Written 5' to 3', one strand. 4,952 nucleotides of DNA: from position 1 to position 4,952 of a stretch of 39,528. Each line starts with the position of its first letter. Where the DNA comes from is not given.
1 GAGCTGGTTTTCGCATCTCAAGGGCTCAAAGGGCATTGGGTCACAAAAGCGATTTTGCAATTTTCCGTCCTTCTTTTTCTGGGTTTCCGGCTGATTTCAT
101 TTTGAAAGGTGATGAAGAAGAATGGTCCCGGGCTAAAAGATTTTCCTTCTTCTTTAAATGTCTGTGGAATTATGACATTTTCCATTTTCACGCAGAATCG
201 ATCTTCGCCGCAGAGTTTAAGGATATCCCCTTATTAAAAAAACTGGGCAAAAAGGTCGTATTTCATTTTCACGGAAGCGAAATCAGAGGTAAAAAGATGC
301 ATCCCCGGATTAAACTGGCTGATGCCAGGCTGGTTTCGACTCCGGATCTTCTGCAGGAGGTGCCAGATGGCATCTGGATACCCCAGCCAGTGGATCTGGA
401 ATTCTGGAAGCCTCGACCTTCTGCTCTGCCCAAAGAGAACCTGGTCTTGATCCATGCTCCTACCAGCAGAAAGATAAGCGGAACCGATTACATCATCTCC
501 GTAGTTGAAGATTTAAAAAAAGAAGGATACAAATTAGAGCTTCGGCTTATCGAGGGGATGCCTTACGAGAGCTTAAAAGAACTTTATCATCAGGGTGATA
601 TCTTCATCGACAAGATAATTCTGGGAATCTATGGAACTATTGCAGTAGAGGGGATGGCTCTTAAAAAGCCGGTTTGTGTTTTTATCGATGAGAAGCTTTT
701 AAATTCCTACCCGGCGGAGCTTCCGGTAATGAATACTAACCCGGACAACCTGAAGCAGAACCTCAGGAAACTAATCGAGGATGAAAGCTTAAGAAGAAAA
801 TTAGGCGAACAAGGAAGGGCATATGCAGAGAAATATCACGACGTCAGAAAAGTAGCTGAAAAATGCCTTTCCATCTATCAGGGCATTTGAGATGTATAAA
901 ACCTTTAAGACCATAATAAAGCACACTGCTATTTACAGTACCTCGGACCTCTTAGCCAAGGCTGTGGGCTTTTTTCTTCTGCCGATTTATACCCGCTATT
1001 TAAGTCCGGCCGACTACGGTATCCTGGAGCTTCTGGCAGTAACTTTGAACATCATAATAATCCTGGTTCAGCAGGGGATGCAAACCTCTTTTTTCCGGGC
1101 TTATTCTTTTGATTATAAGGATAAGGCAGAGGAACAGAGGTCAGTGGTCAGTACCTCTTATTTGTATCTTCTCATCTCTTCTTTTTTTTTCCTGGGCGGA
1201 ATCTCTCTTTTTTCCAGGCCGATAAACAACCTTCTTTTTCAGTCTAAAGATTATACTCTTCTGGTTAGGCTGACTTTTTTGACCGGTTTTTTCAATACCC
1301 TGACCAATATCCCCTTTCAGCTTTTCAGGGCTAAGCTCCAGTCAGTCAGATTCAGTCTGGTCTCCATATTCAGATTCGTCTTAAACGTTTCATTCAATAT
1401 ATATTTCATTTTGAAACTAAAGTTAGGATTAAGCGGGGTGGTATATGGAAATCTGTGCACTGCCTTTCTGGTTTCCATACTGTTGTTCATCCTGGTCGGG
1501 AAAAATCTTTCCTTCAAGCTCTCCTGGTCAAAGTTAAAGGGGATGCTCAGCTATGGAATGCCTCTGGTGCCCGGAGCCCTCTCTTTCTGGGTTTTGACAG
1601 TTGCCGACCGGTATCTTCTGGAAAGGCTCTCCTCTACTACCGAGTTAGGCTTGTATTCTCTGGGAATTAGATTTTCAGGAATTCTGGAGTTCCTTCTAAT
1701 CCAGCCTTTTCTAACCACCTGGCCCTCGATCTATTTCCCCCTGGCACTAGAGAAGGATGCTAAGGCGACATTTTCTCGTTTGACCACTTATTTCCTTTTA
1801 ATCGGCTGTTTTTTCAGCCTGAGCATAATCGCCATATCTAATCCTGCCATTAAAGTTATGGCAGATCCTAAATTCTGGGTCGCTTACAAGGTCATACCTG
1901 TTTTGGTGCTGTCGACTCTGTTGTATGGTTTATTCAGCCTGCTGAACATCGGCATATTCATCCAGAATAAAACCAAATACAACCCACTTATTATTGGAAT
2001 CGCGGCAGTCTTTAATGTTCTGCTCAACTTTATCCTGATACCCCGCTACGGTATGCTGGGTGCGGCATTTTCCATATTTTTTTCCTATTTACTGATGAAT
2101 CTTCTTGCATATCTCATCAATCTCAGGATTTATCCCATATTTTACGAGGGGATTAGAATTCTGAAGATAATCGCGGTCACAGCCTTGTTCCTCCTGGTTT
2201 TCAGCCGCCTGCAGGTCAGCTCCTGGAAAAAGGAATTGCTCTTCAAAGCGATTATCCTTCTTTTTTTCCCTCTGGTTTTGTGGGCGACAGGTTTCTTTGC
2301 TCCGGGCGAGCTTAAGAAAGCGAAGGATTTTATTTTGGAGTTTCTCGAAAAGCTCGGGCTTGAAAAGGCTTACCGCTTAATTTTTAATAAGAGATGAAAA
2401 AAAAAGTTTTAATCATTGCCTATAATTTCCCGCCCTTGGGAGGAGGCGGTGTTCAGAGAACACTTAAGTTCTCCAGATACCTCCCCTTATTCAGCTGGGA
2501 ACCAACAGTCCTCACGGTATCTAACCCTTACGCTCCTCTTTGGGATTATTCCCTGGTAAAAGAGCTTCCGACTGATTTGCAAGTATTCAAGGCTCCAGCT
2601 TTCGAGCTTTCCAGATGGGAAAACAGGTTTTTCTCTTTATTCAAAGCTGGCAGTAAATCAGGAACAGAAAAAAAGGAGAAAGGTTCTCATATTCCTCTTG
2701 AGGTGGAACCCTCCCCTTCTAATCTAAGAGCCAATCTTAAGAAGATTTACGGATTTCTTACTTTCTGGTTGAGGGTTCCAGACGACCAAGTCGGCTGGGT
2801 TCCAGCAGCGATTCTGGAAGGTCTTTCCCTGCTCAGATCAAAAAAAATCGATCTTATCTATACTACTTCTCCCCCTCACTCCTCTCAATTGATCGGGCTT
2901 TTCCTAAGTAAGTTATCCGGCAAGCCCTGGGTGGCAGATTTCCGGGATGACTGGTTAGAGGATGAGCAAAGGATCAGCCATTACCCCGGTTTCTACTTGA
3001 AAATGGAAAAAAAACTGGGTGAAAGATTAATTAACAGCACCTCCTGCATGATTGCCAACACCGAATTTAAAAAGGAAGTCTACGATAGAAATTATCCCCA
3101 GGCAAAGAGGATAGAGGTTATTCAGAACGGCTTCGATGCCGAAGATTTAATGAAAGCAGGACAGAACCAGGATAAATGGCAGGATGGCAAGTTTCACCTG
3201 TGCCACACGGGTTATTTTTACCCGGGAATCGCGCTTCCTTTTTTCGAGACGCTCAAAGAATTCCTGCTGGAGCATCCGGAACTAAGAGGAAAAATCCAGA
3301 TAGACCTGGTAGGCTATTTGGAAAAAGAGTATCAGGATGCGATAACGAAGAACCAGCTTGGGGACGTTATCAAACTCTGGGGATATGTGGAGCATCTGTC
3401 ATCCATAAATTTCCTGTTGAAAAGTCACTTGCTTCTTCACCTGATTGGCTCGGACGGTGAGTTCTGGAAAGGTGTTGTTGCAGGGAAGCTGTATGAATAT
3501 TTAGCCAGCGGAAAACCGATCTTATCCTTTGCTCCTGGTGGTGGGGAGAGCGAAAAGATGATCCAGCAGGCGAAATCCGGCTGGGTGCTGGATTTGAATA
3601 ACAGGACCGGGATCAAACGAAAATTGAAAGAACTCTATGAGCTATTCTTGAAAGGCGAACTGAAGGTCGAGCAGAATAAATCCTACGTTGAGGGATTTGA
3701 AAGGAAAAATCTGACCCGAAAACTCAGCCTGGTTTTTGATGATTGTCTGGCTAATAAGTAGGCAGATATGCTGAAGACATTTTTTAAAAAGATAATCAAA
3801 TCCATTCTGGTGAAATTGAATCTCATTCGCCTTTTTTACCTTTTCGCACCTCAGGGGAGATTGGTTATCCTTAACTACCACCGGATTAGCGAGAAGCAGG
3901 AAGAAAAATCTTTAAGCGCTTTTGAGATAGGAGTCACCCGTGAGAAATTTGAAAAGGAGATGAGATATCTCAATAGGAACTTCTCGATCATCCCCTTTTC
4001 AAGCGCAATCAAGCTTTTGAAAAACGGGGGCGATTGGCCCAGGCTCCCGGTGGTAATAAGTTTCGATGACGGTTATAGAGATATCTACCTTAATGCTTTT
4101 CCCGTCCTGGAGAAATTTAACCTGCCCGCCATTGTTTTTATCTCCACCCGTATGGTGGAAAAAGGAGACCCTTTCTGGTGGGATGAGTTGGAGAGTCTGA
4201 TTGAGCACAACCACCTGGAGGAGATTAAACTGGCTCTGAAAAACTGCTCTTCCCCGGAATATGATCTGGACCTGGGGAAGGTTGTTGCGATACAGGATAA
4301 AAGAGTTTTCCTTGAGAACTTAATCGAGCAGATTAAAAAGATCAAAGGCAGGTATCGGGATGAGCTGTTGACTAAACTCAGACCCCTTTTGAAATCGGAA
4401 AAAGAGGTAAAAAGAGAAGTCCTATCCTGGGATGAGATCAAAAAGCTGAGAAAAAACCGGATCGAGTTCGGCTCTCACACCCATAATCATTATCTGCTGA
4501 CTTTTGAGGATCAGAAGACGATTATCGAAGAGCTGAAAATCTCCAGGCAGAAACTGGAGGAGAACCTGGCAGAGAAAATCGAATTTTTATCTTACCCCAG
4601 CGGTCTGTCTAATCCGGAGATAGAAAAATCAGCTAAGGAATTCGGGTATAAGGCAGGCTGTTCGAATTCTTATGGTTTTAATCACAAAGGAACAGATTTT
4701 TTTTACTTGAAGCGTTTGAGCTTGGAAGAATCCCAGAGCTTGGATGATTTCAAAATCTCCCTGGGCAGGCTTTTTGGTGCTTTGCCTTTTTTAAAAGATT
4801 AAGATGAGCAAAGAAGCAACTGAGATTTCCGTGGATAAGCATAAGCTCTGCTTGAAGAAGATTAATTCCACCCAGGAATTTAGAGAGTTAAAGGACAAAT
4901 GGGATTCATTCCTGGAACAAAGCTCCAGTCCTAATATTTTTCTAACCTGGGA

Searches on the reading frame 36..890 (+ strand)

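Call 50: search_protein_families(library=pfam, proteins=[window:36-890:+], max_evalue=0.00001)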
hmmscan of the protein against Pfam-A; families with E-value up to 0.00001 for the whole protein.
window:36-890:+ (284 aa): 1 family
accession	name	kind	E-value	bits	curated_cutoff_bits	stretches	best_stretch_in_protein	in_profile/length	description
PF00534.26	Glycos_transf_1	-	4.2e-07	30.1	26.4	1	161-261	67-170/172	Glycosyl transferases group 1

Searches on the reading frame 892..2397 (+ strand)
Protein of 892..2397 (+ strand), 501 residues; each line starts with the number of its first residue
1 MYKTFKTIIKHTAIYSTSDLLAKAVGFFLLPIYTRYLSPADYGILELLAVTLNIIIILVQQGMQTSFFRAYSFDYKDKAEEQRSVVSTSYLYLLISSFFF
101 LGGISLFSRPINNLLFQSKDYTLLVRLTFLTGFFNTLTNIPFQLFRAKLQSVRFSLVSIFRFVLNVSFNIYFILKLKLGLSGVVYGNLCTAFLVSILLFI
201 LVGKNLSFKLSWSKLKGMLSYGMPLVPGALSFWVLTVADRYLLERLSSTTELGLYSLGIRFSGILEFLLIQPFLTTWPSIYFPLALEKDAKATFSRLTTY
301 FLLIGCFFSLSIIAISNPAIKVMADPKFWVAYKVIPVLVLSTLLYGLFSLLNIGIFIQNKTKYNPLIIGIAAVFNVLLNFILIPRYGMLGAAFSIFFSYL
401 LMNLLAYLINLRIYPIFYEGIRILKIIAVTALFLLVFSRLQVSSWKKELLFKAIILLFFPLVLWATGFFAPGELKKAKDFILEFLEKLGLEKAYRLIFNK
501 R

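Call 50: search_protein_families(library=pfam, proteins=[window:892-2397:+], max_evalue=0.00001)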
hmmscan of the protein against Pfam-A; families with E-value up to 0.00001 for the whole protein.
window:892-2397:+ (501 aa): 2 families
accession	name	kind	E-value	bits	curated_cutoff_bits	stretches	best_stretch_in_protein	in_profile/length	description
PF13440.11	Polysacc_synt_3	-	1.1e-17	64.6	23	1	34-322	3-282/293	Polysaccharide biosynthesis protein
PF01943.22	Polysacc_synt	-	1.2e-15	58.1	28.2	1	9-273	2-262/274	Polysaccharide biosynthesis protein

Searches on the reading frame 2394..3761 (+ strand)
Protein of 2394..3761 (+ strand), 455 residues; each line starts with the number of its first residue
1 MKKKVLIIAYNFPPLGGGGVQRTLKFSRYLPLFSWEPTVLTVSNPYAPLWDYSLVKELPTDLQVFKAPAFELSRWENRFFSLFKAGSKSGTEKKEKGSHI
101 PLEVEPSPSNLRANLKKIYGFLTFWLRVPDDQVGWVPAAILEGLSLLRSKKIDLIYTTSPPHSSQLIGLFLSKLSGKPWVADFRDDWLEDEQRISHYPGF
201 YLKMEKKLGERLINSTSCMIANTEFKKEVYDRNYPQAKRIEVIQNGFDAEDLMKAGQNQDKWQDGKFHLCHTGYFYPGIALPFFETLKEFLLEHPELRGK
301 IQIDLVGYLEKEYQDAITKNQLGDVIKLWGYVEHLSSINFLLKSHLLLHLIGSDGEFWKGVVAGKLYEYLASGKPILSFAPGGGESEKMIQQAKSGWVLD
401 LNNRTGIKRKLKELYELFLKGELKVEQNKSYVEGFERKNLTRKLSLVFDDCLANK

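Call 50: search_protein_families(library=pfam, proteins=[window:2394-3761:+], max_evalue=0.00001)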
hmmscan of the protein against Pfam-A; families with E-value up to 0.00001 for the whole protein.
window:2394-3761:+ (455 aa): 2 families
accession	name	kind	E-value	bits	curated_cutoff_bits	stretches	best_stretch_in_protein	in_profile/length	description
PF13439.12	Glyco_transf_4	-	1.6e-09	38.5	28.5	1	126-250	47-169/170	Glycosyltransferase Family 4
PF13579.12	Glyco_trans_4_4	-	3.4e-06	27.9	29.7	0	125-246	44-158/158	Glycosyl transferase 4-like domain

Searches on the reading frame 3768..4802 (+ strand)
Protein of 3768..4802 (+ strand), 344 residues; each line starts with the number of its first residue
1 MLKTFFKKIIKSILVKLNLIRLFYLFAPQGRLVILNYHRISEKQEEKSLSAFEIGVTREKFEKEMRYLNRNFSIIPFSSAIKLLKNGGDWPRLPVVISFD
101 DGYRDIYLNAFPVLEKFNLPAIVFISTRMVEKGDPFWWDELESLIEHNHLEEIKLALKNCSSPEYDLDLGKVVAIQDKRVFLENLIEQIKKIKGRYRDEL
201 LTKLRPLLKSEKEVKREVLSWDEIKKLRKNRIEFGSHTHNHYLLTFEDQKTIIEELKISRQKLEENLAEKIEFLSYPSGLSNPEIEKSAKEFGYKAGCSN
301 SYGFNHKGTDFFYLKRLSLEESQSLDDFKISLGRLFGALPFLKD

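Call 50: search_protein_families(library=pfam, proteins=[window:3768-4802:+], max_evalue=0.00001)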
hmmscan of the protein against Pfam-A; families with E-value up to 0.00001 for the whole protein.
window:3768-4802:+ (344 aa): 1 family
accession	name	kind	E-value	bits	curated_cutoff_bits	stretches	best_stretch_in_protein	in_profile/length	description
PF01522.26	Polysacc_deac_1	-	1.5e-22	80.3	23.1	2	217-296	47-123/124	Polysaccharide deacetylase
